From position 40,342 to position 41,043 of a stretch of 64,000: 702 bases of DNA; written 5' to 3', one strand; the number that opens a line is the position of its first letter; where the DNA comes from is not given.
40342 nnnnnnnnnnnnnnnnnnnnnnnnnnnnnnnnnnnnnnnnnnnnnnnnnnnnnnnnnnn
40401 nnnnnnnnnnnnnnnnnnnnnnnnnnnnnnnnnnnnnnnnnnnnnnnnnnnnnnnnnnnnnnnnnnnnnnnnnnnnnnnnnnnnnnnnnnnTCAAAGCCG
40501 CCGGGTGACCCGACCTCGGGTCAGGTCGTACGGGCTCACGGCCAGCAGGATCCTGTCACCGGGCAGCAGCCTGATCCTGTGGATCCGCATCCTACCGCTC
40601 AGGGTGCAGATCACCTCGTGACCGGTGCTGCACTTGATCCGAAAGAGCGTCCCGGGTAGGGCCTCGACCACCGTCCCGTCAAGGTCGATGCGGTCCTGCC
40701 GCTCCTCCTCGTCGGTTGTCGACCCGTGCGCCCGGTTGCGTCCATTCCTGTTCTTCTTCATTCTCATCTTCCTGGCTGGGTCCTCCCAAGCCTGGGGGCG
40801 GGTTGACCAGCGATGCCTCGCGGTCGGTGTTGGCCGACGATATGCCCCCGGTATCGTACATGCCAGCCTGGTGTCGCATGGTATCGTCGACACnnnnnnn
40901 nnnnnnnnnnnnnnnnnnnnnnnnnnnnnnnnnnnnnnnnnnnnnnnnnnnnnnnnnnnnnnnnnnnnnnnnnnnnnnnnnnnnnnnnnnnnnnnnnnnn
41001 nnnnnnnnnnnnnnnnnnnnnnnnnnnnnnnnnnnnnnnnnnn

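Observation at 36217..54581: Phage-encoded secreted proteases and lipoproteins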

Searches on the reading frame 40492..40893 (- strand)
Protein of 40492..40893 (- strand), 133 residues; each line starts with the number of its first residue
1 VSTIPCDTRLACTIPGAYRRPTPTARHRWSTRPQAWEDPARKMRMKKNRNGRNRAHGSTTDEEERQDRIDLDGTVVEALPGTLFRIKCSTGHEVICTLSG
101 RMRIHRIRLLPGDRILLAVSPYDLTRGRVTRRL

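Call 20: search_protein_families(library=pfam, max_evalue=0.001, proteins=[window:40492-40893:-])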
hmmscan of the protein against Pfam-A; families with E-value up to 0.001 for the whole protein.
window:40492-40893:- (133 aa): 1 family
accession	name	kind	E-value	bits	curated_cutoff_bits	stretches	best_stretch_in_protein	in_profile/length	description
PF01176.25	eIF-1a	-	2.5e-21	75.5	30.2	1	71-132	3-64/64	Translation initiation factor 1A / IF-1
